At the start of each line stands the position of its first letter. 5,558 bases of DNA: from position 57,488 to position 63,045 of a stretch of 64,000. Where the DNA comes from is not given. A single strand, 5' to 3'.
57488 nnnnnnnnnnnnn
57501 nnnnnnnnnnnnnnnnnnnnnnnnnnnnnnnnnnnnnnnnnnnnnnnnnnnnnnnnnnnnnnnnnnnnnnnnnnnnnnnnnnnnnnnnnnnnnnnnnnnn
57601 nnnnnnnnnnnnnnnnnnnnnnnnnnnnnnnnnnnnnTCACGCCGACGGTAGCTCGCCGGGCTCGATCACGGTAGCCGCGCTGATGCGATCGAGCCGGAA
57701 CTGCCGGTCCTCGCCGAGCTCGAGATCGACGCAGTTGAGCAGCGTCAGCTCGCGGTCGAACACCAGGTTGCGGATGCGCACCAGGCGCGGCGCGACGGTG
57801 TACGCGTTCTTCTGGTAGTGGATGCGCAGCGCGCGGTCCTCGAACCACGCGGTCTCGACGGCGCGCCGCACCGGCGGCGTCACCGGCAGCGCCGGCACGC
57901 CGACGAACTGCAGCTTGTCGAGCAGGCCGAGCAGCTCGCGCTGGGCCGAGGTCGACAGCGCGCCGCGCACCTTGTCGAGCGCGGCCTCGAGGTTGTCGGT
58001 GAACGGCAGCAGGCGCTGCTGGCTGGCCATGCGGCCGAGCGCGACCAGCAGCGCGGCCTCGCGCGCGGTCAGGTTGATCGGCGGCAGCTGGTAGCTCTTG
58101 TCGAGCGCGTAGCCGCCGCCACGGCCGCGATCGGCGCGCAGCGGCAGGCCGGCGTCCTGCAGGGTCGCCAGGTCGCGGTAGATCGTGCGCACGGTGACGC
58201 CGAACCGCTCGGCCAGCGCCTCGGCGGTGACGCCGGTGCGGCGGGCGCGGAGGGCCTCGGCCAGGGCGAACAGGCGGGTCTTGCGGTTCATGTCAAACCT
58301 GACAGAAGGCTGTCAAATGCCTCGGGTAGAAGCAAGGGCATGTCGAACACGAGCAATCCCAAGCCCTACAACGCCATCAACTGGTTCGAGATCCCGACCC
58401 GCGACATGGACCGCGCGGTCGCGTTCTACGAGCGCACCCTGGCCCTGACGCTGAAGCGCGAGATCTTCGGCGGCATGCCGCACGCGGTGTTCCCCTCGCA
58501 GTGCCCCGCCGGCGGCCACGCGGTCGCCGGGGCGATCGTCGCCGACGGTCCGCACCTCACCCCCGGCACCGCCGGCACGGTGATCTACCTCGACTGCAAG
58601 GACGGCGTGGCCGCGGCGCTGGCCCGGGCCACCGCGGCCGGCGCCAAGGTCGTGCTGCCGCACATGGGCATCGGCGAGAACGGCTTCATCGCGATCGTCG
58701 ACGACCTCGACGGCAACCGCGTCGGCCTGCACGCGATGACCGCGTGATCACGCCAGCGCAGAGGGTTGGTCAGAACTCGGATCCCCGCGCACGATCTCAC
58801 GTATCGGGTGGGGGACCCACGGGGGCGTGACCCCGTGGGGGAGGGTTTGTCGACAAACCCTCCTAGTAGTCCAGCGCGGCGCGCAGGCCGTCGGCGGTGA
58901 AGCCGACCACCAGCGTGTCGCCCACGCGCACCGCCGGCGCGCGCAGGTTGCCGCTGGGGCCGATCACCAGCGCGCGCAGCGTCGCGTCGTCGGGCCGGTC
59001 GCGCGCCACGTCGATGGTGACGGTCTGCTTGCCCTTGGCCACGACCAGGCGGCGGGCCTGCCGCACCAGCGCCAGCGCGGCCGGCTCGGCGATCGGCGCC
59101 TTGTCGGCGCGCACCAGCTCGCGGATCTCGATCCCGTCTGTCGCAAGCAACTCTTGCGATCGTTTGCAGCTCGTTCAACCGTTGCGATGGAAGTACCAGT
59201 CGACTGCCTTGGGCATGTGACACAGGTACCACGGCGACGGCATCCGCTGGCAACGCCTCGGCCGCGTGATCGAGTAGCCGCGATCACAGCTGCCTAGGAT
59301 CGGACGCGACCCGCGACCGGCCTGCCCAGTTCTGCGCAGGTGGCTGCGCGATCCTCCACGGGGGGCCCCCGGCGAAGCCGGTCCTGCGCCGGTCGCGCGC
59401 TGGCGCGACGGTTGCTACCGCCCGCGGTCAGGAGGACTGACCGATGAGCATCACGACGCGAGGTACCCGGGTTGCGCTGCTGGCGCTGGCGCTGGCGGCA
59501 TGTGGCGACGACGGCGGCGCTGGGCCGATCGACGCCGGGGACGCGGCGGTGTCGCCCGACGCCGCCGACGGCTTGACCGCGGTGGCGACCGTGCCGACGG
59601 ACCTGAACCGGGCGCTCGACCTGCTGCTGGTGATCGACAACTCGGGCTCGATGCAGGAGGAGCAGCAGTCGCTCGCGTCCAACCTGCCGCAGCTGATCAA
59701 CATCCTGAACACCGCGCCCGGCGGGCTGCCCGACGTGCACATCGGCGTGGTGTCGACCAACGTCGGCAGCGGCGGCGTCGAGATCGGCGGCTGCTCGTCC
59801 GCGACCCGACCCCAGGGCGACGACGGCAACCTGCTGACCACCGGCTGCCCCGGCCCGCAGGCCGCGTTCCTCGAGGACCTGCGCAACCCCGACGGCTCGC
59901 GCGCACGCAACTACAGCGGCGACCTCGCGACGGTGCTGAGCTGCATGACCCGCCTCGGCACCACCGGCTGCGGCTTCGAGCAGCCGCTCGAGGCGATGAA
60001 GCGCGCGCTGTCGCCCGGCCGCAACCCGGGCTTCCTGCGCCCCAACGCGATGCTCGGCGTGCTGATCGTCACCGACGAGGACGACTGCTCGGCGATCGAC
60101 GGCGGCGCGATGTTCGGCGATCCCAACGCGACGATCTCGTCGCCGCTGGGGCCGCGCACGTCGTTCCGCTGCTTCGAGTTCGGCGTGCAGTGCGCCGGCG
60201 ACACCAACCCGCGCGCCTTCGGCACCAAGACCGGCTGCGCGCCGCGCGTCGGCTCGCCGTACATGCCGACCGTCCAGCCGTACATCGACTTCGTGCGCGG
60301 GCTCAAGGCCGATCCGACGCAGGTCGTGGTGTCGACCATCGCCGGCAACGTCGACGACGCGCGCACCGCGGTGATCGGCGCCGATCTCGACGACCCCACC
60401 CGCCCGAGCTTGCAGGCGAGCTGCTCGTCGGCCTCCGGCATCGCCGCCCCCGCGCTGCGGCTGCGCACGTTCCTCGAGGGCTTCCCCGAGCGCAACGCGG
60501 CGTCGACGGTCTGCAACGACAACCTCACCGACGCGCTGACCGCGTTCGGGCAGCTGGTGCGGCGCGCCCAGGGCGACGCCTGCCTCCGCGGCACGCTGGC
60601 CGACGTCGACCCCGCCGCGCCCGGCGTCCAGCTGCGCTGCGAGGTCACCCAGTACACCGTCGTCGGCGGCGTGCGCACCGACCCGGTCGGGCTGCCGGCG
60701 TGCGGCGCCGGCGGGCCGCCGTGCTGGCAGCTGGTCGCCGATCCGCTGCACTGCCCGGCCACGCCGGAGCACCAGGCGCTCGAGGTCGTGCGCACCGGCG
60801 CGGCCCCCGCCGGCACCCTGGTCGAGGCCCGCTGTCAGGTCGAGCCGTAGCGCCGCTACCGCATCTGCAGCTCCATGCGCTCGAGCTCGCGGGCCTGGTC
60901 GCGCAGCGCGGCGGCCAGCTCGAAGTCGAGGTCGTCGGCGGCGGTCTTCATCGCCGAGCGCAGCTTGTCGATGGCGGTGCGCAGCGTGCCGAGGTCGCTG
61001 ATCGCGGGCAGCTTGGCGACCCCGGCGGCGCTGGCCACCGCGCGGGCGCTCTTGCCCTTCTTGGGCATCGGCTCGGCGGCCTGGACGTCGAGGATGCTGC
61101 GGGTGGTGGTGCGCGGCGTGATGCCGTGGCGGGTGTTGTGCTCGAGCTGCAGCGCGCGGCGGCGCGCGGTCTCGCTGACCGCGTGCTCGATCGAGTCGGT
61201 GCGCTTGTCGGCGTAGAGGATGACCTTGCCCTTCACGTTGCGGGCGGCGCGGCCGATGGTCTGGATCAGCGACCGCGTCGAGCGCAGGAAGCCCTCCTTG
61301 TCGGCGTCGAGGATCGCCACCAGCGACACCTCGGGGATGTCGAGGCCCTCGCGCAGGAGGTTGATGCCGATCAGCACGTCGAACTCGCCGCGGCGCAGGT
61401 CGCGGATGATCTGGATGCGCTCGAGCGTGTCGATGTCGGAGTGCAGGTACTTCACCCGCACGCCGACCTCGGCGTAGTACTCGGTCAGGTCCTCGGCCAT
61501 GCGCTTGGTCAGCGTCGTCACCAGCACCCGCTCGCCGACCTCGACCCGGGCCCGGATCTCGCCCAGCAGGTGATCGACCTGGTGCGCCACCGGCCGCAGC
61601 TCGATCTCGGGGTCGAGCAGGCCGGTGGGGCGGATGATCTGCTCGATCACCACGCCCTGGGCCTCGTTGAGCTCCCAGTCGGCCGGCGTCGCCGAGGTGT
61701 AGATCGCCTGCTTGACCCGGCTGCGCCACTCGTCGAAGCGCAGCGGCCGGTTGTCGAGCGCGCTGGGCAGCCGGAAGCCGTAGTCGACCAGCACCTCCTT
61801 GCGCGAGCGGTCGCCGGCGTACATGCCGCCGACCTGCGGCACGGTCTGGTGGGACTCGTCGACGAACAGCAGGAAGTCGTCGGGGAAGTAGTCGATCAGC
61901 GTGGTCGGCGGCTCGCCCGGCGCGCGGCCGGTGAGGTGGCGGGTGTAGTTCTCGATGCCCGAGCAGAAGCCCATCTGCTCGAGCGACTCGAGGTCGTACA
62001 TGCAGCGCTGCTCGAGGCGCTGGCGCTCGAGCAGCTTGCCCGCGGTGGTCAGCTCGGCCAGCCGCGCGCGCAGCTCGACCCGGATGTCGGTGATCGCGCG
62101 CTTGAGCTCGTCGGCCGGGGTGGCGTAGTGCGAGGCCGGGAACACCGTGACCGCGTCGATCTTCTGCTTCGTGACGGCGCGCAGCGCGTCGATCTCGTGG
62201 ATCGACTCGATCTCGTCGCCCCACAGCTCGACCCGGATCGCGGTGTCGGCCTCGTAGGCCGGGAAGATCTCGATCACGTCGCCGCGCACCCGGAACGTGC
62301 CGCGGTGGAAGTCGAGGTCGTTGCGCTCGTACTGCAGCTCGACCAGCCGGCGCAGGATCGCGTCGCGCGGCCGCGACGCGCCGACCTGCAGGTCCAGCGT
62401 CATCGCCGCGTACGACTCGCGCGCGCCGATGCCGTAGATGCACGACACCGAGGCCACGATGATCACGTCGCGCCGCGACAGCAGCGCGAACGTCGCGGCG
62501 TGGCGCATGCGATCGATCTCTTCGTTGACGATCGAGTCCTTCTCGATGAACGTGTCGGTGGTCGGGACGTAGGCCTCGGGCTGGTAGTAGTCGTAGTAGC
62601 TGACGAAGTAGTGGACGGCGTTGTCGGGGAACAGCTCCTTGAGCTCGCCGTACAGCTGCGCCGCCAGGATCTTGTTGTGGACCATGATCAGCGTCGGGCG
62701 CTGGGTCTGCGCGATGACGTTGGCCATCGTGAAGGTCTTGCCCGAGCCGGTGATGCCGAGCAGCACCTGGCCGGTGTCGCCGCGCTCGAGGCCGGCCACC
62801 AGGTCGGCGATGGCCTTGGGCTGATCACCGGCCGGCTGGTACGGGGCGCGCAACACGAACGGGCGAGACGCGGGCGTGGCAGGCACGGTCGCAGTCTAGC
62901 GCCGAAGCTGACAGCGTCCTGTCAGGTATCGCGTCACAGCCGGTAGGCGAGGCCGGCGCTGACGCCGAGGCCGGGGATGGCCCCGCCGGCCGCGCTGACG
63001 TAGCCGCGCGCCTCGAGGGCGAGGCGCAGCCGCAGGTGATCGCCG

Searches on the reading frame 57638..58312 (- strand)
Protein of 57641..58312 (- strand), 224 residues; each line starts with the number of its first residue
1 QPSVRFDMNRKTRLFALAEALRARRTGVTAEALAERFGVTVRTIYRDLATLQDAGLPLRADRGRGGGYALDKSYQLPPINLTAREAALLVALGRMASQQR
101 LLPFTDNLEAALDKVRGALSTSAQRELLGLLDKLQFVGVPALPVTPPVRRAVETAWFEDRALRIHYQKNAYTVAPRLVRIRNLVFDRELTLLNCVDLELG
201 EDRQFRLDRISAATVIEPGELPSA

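Call 30: search_protein_families(library=ncbifam, proteins=[window:57641-58312:-], max_evalue=0.00001)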
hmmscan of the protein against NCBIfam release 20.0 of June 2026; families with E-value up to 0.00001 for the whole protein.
window:57641-58312:- (224 aa): 0 families

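Call 38: find_encoding_contigs(protein=window:57638-58291:-, flank=1000, max_places=6)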
Protein window:57638-58291:- (217 aa): 23 contigs read that carry it; 6 places shown.
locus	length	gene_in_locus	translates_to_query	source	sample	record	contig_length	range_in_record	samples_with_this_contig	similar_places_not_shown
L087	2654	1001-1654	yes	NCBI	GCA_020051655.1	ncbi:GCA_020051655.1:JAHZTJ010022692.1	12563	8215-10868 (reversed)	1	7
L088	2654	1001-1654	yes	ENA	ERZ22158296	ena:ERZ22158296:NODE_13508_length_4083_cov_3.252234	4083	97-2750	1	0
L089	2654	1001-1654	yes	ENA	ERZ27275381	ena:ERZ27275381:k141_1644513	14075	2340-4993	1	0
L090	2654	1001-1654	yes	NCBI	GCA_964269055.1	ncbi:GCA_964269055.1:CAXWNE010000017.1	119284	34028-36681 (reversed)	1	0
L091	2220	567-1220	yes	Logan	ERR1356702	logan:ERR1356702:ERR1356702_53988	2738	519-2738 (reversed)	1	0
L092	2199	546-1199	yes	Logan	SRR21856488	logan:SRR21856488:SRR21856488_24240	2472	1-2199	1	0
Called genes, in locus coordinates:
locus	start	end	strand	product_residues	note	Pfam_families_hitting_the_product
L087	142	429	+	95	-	-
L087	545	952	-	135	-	PF00903:Glyoxalase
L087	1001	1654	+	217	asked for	PF02082:Rrf2 (faint), PF08220:HTH_DeoR (weak), PF08279:HTH_11, PF19187:HTH_PafC (faint), PF12840:HTH_20 (weak), PF13280:WYL (weak)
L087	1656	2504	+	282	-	PF00797:Acetyltransf_2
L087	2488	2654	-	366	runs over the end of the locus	PF00930:DPPIV_N (faint), PF26549:Tricorn_N, PF07676:PD40 (weak), PF25174:Beta-prop_THOC3 (faint), PF26550:Tricorn_2nd, PF26549:Tricorn_N, PF07676:PD40, PF26549:Tricorn_N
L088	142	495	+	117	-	-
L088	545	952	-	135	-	PF00903:Glyoxalase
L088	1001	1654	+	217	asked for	PF02082:Rrf2 (faint), PF08220:HTH_DeoR (weak), PF08279:HTH_11, PF19187:HTH_PafC (faint), PF12840:HTH_20 (weak), PF13280:WYL (weak)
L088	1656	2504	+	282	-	PF00797:Acetyltransf_2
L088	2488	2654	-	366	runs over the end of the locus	PF00930:DPPIV_N (faint), PF26549:Tricorn_N, PF07676:PD40 (weak), PF25174:Beta-prop_THOC3 (faint), PF26550:Tricorn_2nd, PF26549:Tricorn_N, PF07676:PD40, PF26549:Tricorn_N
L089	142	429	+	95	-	-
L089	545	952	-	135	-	PF00903:Glyoxalase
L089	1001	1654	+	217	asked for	PF02082:Rrf2 (faint), PF08220:HTH_DeoR (weak), PF08279:HTH_11, PF19187:HTH_PafC (faint), PF12840:HTH_20 (weak), PF13280:WYL (weak)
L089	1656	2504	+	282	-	PF00797:Acetyltransf_2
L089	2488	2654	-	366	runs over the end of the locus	PF00930:DPPIV_N (faint), PF26549:Tricorn_N, PF07676:PD40 (weak), PF25174:Beta-prop_THOC3 (faint), PF26550:Tricorn_2nd, PF26549:Tricorn_N, PF07676:PD40, PF26549:Tricorn_N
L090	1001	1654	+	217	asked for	PF02082:Rrf2 (faint), PF08220:HTH_DeoR (weak), PF08279:HTH_11, PF19187:HTH_PafC (faint), PF12840:HTH_20 (weak), PF13280:WYL (weak)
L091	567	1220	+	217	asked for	PF02082:Rrf2 (faint), PF08220:HTH_DeoR (weak), PF08279:HTH_11, PF19187:HTH_PafC (faint), PF12840:HTH_20 (weak), PF13280:WYL (weak)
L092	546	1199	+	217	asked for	PF02082:Rrf2 (faint), PF08220:HTH_DeoR (weak), PF08279:HTH_11, PF19187:HTH_PafC (faint), PF12840:HTH_20 (weak), PF13280:WYL (weak)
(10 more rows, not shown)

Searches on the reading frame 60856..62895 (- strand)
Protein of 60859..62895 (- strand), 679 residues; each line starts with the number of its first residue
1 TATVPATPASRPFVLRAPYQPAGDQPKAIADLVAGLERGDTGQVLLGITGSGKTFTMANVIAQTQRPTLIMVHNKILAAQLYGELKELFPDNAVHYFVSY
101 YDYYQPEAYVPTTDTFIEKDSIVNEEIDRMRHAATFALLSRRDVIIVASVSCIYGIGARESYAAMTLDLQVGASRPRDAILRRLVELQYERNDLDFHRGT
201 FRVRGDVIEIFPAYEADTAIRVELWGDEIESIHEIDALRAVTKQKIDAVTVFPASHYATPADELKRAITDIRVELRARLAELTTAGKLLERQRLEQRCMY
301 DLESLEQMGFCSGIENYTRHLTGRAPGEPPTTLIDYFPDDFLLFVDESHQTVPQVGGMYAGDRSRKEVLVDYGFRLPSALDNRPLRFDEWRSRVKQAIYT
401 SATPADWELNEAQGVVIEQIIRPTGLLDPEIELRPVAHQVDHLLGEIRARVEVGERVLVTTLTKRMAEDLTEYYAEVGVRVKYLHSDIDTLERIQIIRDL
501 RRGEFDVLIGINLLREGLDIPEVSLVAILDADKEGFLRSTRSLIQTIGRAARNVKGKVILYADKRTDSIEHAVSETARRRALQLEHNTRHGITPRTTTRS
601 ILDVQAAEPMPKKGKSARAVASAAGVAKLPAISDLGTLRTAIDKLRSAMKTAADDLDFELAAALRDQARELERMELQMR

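Call 30: search_protein_families(library=ncbifam, proteins=[window:60859-62895:-], max_evalue=0.00001)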
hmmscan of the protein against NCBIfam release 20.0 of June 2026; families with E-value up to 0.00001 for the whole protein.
window:60859-62895:- (679 aa): 29 families (the best 25 are shown)
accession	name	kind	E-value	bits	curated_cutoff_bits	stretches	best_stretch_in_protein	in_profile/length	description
NF003673.1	PRK05298.1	equivalog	0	1052.4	743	1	13-673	2-652/653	excinuclease ABC subunit UvrB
TIGR00631.1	uvrb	equivalog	0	1033.4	750.1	1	13-671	2-657/658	excinuclease ABC subunit UvrB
TIGR00580.2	mfd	equivalog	5.7e-24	84.6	800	1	184-304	1-116/907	transcription-repair coupling factor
TIGR00595.1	priA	equivalog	4.5e-13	48.6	230.35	1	461-577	272-397/509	replication restart helicase PriA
NF007966.0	PRK10689.1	equivalog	1.7e-12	45.9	1329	1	43-278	17-234/1148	transcription-repair coupling factor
TIGR00643.1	recG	equivalog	2.1e-12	46.5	659.4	0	464-565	470-566/629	ATP-dependent DNA helicase RecG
NF004066.1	PRK05580.1-3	equivalog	2.9e-12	45.7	813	1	463-563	549-657/788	primosomal protein N'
NF004070.0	PRK05580.2-2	equivalog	9.9e-12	43.8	921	1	464-593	495-632/729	primosomal protein N'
NF008165.0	PRK10917.1-3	equivalog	2e-11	43.1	711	0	464-569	496-597/692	ATP-dependent DNA helicase RecG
NF053636.1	DDHlcsCsdAPsy1082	equivalog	3.5e-11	42.3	890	1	442-562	232-346/512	DEAD/DEAH box helicase CsdA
NF004067.0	PRK05580.1-4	equivalog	1.8e-10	39.9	763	1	463-572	496-613/737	primosomal protein N'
NF008169.0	PRK10917.2-3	equivalog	6.3e-10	38.2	555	1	10-95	219-306/610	ATP-dependent DNA helicase RecG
NF053631.1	RNA_helic_CshA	equivalog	3.1e-09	36.2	646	1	452-598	235-377/434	degradosome RNA helicase CshA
NF010337.0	PRK13766.1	equivalog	3.8e-09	35.2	610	1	477-582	397-498/781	Hef nuclease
NF008168.0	PRK10917.2-2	equivalog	1.6e-08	33.4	718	0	464-536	598-669/795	ATP-dependent DNA helicase RecG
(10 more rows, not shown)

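Call 56: find_encoding_contigs(protein=window:60856-62886:-, flank=10000, max_places=3)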
Protein window:60856-62886:- (676 aa): 2 contigs read that carry it; 1 place shown.
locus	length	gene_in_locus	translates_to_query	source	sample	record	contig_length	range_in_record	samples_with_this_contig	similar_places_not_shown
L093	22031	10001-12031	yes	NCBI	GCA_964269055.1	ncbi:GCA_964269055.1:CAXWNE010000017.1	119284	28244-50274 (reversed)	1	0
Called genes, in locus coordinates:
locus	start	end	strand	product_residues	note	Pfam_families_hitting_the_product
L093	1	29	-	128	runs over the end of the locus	-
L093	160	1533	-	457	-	PF00072:Response_reg, PF00158:Sigma54_activat, PF14532:Sigma54_activ_2, PF00004:AAA (weak), PF07728:AAA_5, PF25601:AAA_lid_14, PF02954:HTH_8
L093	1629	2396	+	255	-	PF04706:Dickkopf_N (faint), PF23416:DUF7107 (faint), PF00691:OmpA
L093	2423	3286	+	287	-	PF13428:TPR_14 (faint), PF14559:TPR_19 (faint), PF13525:YfiO (faint), PF07719:TPR_2 (faint), PF13174:TPR_6 (faint), PF13424:TPR_12 (faint), PF13432:TPR_16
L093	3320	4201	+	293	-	-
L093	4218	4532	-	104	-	-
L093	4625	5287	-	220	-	PF02581:TMP-TENI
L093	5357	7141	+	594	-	-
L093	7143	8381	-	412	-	PF01551:Peptidase_M23, PF16158:N_BRCA1_IG, PF11617:Cu-binding_MopE (weak)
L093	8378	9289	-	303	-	-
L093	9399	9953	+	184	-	-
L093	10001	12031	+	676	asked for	PF04851:ResIII, PF17757:UvrB_inter, PF27431:UvrB_3rd, PF00271:Helicase_C, PF12344:UvrB, PF02151:UVR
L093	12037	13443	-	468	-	-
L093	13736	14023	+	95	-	-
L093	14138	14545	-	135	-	PF00903:Glyoxalase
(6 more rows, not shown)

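Call 60: list_cluster_members(proteins=[window:60856-62886:-, window:58863-59150:-, P0001, window:57638-58291:-])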
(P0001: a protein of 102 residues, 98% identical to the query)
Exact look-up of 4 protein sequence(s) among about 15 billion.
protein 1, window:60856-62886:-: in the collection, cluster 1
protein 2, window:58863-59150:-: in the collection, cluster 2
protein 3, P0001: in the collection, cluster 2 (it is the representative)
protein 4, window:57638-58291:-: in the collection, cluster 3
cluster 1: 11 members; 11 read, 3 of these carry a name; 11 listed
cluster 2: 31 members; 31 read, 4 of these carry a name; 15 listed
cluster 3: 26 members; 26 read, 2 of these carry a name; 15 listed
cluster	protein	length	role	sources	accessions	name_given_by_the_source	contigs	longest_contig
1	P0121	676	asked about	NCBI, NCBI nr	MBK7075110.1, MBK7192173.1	MAG: excinuclease ABC subunit UvrB [Myxococcales bacterium] | excinuclease ABC subunit UvrB [Myxococcales bacterium]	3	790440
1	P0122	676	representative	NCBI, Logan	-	-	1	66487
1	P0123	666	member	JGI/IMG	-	excinuclease ABC subunit B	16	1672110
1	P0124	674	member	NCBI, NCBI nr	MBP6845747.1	MAG: excinuclease ABC subunit UvrB, partial [Kofleriaceae bacterium] | excinuclease ABC subunit UvrB [Kofleriaceae bacterium]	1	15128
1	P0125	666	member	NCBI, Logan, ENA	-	-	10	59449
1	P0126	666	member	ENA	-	-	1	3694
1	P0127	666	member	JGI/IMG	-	-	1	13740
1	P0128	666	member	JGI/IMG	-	-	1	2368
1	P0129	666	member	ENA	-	-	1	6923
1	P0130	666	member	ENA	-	-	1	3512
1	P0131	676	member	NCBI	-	-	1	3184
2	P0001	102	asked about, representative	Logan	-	-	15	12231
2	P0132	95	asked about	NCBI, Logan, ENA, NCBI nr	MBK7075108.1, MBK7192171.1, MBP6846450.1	MAG: hypothetical protein IPH44_22685 [Myxococcales bacterium] | hypothetical protein [Myxococcales bacterium]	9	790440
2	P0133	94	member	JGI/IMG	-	hypothetical protein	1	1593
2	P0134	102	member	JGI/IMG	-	hypothetical protein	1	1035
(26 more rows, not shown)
